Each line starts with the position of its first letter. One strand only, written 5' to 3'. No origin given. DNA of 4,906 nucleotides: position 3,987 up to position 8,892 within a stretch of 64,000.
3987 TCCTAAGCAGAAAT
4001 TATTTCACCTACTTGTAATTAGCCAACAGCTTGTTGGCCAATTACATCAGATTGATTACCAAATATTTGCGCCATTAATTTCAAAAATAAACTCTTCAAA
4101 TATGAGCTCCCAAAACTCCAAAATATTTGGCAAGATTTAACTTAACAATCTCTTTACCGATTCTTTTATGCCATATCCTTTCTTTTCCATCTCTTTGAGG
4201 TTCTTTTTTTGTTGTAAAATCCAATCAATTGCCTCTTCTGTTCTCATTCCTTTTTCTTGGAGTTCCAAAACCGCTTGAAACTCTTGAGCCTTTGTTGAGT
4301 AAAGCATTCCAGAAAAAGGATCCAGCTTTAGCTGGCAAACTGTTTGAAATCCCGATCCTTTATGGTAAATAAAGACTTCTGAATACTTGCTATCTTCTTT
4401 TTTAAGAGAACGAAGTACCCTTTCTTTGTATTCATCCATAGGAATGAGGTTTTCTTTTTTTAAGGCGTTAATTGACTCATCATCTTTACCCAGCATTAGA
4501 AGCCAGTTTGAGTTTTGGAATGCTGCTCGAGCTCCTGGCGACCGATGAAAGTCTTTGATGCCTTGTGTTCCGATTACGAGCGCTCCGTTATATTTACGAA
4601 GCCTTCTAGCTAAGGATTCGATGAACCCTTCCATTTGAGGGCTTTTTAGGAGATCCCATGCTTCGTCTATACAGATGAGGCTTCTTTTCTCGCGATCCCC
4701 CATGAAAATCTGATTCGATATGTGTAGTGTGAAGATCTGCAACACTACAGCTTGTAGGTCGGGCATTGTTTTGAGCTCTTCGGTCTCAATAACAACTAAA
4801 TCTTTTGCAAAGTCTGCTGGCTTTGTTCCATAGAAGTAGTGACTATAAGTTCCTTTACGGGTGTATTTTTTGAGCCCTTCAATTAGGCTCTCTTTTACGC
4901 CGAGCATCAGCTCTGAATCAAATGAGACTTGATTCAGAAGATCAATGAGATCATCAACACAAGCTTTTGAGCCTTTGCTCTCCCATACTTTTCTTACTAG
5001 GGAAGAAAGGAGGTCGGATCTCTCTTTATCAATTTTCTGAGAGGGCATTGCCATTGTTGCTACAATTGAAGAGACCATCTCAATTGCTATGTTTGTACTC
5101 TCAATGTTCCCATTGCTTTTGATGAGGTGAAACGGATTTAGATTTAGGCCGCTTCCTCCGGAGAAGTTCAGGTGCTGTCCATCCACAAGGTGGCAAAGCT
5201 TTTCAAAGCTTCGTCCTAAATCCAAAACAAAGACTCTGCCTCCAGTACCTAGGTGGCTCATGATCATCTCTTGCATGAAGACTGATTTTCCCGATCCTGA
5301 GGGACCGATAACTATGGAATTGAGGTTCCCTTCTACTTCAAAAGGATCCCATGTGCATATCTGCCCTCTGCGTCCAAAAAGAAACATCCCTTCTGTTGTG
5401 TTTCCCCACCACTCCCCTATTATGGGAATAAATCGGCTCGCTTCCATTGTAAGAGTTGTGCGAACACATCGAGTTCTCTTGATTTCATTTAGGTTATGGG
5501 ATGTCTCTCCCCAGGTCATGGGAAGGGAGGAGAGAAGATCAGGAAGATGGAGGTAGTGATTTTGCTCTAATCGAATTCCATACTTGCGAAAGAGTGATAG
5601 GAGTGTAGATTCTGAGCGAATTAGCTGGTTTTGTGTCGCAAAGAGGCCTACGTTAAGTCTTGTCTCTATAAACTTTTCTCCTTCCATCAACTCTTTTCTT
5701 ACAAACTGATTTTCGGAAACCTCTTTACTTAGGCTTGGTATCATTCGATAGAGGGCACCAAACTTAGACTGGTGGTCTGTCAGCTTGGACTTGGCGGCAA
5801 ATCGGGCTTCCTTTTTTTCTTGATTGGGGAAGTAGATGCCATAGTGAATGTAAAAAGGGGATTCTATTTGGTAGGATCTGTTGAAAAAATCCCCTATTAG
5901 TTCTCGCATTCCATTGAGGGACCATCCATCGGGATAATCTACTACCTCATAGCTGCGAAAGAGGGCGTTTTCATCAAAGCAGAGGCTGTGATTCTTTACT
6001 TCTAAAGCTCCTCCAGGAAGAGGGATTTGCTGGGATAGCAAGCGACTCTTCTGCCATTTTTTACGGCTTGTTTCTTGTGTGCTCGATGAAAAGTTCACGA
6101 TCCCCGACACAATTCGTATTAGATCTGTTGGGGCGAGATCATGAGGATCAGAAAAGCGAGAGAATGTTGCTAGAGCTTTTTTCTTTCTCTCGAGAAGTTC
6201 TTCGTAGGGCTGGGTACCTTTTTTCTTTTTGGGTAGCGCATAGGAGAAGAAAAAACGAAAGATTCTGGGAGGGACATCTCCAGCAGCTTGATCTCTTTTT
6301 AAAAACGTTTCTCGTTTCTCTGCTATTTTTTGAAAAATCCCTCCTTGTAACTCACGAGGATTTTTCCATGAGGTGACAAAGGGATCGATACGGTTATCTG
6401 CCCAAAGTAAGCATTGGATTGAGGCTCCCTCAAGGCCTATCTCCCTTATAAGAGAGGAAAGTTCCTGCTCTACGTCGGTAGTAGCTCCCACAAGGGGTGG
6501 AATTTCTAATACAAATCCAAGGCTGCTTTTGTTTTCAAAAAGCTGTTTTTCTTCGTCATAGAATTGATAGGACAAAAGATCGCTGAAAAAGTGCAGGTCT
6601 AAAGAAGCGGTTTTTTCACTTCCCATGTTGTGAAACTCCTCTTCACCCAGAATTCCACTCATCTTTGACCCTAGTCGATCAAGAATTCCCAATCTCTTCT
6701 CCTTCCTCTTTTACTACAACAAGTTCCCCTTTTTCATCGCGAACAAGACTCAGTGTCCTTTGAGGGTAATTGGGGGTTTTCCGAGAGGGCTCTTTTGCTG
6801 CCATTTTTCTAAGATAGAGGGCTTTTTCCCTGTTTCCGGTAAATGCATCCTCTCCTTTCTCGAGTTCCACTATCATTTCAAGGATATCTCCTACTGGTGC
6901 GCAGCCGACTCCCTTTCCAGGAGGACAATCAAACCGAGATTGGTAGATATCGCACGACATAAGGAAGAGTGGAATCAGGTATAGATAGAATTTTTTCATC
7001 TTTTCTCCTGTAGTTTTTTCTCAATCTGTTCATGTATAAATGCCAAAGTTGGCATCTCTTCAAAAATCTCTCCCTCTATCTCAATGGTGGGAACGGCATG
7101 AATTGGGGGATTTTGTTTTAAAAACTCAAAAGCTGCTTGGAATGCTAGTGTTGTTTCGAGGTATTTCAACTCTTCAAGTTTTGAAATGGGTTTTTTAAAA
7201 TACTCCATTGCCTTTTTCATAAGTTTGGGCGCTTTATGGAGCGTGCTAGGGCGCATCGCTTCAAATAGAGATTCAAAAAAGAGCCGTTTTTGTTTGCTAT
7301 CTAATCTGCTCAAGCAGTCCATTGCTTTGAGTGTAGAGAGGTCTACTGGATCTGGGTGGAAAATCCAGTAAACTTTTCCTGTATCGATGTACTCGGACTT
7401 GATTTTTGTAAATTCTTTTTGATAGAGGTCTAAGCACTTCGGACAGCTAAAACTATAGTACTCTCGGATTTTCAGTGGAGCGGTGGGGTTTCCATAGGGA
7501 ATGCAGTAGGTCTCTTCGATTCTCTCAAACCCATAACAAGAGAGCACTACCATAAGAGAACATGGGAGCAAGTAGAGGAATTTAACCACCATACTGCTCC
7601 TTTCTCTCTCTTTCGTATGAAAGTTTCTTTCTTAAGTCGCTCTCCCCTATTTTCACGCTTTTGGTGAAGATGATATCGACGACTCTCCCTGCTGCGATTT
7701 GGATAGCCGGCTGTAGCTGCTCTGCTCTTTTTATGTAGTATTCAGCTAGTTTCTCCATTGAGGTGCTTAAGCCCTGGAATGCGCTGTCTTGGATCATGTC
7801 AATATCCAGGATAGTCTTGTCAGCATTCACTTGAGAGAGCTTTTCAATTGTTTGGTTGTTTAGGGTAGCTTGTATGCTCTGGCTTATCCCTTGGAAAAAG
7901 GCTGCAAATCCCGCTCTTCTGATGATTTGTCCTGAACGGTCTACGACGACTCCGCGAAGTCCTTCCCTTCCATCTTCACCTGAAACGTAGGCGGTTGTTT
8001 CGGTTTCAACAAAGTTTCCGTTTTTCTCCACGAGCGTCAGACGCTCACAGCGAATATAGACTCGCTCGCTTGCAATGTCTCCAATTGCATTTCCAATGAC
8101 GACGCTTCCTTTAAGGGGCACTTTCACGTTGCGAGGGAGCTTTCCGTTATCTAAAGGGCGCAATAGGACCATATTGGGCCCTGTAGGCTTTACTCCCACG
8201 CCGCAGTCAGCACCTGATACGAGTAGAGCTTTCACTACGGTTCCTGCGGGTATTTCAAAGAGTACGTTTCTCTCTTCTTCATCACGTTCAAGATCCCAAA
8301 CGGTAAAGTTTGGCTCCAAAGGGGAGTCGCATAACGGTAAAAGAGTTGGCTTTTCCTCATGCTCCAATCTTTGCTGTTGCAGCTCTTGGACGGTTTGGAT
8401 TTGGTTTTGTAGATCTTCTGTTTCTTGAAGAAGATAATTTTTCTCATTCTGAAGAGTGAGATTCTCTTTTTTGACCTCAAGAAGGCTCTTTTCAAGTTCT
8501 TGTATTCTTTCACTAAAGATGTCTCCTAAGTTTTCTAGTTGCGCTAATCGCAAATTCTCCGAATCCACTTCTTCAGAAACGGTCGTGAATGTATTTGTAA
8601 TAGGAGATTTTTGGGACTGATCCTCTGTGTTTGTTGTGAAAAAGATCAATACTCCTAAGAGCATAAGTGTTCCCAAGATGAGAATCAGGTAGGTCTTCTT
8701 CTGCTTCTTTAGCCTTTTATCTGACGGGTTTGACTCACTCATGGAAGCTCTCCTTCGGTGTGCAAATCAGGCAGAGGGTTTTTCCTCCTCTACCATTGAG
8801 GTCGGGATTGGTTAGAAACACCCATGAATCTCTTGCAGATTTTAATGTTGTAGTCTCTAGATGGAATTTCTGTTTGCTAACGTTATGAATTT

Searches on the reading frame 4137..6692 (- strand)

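Call 101: search_protein_families(library=pfam, proteins=[window:4137-6692:-], max_evalue=0.0001)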
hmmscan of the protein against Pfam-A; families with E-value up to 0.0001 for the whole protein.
window:4137-6692:- (851 aa): 3 families
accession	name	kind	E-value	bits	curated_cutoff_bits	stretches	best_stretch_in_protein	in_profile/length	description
PF11130.14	TraC_F_IV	-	1.3e-72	245.3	28.1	1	36-394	1-375/375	TraC protein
PF19044.6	P-loop_TraG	-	2.8e-37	128.8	25.8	1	455-827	28-411/413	TraG P-loop domain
PF12846.13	AAA_10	-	1.1e-12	48.2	27.5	1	454-717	19-288/362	AAA-like domain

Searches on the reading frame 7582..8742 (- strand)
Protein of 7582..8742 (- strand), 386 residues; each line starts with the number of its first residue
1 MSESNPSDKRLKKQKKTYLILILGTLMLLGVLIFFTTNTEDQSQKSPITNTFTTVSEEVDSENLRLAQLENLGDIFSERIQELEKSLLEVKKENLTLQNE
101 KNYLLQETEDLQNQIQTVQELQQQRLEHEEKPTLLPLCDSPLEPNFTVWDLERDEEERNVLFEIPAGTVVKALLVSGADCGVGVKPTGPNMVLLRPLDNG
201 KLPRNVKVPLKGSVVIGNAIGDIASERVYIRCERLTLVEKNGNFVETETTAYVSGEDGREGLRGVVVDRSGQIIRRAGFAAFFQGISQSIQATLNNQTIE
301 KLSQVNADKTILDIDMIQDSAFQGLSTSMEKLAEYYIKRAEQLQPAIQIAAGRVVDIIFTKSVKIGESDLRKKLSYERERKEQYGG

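Call 101: search_protein_families(library=pfam, proteins=[window:7582-8742:-], max_evalue=0.0001)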
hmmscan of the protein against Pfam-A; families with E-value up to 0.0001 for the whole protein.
window:7582-8742:- (386 aa): 1 family
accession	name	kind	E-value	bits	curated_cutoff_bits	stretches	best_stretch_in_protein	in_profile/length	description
PF03743.19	TrbI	-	1e-30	107.4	35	1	164-363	2-186/188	Bacterial conjugation TrbI-like protein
